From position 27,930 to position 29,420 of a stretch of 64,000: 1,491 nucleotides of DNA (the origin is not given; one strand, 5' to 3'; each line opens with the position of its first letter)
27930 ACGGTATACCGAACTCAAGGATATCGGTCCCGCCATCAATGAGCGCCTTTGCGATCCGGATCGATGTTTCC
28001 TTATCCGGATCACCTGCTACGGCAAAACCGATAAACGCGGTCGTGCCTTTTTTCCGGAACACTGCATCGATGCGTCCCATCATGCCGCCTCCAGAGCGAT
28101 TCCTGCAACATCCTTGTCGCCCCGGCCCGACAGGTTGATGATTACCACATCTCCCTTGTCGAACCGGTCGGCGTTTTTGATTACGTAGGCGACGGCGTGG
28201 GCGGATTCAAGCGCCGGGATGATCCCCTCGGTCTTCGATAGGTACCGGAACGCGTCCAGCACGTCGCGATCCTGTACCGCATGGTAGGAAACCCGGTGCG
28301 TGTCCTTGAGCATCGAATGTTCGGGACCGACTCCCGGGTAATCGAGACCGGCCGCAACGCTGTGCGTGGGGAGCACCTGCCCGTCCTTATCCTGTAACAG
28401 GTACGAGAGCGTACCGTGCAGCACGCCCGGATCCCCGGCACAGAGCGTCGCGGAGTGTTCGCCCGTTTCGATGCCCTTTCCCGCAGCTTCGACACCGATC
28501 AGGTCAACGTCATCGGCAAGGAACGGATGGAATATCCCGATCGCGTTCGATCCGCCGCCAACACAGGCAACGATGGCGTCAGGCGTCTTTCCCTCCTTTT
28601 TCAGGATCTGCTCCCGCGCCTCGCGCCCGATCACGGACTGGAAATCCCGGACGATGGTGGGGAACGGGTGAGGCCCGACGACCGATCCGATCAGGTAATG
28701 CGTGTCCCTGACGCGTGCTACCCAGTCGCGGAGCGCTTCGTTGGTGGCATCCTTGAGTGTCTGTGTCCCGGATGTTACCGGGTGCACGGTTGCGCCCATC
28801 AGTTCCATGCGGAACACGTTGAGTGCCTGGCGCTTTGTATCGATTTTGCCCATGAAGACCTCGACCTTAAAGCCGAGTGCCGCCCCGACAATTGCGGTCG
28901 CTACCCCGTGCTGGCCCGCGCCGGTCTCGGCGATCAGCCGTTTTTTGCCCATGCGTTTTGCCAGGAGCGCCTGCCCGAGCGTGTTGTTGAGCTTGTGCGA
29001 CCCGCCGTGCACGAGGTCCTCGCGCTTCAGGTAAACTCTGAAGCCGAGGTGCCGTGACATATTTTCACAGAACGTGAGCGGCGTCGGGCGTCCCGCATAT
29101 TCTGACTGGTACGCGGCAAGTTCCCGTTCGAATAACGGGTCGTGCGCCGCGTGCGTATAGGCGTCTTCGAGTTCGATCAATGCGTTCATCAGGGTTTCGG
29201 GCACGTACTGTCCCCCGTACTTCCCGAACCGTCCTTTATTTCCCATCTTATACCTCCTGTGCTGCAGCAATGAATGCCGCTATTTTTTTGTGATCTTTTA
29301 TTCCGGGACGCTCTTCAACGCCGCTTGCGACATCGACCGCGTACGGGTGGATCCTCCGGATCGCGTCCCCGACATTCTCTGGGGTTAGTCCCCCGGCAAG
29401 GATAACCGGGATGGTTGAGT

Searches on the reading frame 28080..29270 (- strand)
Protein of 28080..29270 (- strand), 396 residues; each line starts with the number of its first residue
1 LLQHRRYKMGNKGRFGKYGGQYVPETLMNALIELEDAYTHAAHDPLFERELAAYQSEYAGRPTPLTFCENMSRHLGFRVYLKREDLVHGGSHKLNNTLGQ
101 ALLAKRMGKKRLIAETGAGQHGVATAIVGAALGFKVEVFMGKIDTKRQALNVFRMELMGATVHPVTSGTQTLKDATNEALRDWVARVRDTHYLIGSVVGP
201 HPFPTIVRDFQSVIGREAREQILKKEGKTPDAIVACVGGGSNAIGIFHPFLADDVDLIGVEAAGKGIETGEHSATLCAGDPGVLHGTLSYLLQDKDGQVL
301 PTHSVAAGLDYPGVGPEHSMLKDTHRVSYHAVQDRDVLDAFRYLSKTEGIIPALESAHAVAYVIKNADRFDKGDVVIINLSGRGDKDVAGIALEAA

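Call 53: search_protein_families(library=pfam, proteins=[window:28080-29270:-])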
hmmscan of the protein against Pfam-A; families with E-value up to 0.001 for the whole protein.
window:28080-29270:- (396 aa): 1 family
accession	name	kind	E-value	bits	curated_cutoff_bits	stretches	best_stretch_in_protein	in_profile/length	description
PF00291.31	PALP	-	5.2e-44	151.2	35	1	59-382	4-295/295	Pyridoxal-phosphate dependent enzyme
